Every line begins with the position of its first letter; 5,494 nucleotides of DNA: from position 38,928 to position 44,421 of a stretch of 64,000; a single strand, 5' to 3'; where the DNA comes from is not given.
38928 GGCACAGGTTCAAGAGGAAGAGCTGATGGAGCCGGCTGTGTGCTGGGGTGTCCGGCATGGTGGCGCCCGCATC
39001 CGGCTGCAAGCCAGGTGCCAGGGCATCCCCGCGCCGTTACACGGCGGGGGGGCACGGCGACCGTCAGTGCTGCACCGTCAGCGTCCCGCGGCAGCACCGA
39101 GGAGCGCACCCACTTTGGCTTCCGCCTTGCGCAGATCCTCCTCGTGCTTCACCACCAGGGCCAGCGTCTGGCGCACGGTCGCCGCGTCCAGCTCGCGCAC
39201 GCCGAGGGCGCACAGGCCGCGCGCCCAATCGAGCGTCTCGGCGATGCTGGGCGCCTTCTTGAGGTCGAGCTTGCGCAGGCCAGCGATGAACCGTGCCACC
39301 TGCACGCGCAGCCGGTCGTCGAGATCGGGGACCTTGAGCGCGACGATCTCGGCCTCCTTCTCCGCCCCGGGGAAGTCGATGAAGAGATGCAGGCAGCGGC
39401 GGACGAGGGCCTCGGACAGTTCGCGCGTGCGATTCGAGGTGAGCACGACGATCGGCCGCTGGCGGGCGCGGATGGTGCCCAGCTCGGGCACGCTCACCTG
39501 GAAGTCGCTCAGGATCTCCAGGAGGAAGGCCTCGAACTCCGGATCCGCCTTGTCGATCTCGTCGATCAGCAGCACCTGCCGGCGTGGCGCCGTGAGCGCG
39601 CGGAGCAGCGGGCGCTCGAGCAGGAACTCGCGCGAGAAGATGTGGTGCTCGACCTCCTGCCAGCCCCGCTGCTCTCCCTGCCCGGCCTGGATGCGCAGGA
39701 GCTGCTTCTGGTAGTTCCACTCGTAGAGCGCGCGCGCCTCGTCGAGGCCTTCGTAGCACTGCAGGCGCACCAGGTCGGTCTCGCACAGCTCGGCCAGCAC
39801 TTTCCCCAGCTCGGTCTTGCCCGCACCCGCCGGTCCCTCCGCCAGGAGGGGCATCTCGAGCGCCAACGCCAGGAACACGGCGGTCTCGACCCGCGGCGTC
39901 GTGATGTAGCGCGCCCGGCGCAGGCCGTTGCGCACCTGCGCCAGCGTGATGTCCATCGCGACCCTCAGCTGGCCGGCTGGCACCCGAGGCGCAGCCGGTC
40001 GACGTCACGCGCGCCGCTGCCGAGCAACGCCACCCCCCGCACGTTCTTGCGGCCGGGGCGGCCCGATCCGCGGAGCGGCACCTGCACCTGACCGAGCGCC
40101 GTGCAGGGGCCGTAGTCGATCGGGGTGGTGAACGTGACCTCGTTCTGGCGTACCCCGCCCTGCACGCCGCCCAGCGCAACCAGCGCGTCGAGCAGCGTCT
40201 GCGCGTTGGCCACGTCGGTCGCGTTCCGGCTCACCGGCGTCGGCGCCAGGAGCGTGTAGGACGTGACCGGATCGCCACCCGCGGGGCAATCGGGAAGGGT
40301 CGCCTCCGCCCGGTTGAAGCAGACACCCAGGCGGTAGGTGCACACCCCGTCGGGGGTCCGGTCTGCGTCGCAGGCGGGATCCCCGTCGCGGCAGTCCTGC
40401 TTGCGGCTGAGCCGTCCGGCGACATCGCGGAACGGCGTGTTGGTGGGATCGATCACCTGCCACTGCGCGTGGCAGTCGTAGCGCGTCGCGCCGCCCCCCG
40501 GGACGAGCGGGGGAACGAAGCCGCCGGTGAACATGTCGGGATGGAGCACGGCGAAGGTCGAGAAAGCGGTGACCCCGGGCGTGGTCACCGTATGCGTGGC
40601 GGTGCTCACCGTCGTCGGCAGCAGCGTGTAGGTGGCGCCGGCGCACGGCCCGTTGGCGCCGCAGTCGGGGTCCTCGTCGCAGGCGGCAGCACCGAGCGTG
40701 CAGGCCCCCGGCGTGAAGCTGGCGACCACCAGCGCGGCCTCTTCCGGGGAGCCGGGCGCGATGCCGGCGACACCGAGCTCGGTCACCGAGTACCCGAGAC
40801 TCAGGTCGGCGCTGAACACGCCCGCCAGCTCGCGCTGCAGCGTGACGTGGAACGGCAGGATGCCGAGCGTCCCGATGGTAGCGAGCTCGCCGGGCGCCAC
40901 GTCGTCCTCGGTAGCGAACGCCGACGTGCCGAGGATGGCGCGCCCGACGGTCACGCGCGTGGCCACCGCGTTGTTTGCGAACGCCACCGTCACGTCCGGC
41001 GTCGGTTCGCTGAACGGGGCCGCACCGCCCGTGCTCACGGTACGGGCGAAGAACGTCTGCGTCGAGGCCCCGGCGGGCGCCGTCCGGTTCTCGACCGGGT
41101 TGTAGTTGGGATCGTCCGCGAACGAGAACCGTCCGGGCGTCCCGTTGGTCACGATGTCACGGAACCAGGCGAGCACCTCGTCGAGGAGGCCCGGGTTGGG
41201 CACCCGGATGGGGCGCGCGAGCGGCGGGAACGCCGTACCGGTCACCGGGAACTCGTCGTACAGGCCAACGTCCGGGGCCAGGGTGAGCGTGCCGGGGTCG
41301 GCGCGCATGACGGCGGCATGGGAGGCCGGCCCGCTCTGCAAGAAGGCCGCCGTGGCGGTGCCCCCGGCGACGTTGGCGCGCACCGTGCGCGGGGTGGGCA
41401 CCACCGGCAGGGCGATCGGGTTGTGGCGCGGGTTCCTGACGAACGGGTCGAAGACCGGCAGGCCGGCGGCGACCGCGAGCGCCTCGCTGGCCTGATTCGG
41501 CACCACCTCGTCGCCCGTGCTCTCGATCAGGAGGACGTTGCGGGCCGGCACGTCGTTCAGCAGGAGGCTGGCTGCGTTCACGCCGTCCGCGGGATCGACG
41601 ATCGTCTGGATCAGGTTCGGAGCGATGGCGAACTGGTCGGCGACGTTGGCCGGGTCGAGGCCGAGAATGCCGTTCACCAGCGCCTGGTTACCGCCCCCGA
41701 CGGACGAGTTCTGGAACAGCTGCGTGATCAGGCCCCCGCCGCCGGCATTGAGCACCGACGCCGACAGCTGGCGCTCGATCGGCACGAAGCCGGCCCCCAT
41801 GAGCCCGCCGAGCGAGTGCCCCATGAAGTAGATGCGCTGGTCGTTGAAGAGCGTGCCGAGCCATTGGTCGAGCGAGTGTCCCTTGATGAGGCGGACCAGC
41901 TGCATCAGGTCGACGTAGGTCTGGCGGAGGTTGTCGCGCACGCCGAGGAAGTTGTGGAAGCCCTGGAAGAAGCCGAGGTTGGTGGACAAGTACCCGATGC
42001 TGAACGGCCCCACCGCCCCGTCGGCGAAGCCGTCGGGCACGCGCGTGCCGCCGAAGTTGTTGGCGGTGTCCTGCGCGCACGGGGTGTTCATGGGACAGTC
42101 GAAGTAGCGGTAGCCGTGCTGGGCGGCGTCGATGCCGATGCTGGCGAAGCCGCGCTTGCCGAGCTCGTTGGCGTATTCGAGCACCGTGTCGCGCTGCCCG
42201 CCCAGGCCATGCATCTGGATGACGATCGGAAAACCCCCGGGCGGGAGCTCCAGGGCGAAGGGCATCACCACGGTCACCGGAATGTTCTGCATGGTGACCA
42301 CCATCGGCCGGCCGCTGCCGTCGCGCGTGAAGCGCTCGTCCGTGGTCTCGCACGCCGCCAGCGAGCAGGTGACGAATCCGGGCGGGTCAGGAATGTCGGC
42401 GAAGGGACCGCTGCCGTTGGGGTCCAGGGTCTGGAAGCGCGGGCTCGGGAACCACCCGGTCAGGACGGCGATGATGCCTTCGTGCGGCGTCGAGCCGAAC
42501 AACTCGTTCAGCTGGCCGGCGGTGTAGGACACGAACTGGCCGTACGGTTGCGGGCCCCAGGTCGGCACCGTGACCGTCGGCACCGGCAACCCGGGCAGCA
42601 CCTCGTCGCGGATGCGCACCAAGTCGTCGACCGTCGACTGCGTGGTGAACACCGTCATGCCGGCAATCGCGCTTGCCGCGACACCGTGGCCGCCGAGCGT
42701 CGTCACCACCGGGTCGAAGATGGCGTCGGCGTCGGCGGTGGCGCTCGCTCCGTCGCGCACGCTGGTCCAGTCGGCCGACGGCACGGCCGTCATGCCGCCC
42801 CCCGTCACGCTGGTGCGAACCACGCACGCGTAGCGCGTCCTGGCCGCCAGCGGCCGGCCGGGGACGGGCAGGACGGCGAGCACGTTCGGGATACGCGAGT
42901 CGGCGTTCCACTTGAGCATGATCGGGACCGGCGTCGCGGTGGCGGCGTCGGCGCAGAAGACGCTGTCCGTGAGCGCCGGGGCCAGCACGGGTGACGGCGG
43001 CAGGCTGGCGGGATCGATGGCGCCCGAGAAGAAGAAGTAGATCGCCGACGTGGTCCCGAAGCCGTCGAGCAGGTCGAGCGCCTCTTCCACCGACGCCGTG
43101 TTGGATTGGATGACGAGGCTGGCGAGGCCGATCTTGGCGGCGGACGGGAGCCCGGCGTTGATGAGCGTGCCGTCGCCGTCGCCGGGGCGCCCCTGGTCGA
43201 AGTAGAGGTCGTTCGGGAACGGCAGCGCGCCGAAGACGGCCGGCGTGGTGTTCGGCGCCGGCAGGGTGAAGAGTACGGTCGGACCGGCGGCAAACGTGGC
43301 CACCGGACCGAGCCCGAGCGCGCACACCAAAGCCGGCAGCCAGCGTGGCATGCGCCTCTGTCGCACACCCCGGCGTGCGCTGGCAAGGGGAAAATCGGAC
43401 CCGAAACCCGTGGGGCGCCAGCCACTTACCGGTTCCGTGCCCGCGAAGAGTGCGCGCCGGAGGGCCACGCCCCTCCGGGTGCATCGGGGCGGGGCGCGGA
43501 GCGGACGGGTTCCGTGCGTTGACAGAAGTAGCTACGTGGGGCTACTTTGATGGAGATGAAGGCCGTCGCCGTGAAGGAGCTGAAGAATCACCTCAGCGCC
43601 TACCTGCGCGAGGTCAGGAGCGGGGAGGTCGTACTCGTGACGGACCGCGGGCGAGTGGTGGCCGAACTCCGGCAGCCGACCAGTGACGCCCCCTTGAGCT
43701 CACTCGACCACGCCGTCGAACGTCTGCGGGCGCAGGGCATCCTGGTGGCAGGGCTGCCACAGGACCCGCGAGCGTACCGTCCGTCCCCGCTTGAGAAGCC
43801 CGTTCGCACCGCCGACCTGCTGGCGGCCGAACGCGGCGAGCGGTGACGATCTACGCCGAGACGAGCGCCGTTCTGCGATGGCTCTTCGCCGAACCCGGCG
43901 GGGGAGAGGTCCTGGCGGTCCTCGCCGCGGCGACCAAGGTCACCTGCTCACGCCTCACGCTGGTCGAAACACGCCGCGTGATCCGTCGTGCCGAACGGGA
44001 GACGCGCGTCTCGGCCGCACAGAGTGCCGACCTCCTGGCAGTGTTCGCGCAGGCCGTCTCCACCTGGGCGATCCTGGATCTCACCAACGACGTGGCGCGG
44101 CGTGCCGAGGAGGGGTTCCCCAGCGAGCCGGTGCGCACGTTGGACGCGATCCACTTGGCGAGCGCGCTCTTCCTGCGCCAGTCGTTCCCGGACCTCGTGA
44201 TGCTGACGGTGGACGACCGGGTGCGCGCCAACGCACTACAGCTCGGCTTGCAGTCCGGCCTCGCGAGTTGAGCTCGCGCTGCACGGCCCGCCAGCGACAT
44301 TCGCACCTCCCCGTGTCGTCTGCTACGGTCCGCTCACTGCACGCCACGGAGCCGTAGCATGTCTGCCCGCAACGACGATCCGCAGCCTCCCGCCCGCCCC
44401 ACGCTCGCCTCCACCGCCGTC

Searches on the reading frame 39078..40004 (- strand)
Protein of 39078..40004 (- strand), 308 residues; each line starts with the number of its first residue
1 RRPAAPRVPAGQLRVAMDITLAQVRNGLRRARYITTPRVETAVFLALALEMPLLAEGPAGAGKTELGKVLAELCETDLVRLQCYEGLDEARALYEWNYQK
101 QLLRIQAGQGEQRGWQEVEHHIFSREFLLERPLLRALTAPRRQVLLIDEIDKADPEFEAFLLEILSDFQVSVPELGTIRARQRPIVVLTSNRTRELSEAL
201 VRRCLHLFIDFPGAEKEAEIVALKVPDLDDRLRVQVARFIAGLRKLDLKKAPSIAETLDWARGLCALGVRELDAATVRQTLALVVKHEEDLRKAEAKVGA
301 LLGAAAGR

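Call 31: search_protein_families(library=pfam, proteins=[window:39078-40004:-], max_evalue=0.001)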
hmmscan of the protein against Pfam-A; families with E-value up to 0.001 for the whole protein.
window:39078-40004:- (308 aa): 5 families
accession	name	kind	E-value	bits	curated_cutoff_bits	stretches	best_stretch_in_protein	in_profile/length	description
PF07728.20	AAA_5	-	3.3e-11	43.8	22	1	54-204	3-139/139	AAA domain (dynein-related subfamily)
PF00004.35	AAA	-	1.8e-09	38.5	21.2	1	55-205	3-124/131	ATPase family associated with various cellular activities (AAA)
PF07724.20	AAA_2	-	1.6e-06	28.7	27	1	54-195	7-128/166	AAA domain (Cdc48 subfamily)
PF13401.12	AAA_22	-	1.4e-05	25.8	27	1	53-172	8-118/130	AAA domain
PF07726.17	AAA_3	-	1.4e-05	25.4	27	0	143-191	64-111/131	ATPase family associated with various cellular activities (AAA)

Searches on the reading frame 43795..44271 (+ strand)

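Call 31: search_protein_families(library=pfam, proteins=[window:43795-44271:+], max_evalue=0.001)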
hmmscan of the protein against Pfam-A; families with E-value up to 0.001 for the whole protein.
window:43795-44271:+ (158 aa): 1 family
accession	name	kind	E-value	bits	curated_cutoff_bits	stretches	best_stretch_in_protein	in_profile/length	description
PF01850.27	PIN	-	2.8e-10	41.3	23.6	1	19-142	1-113/120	PIN domain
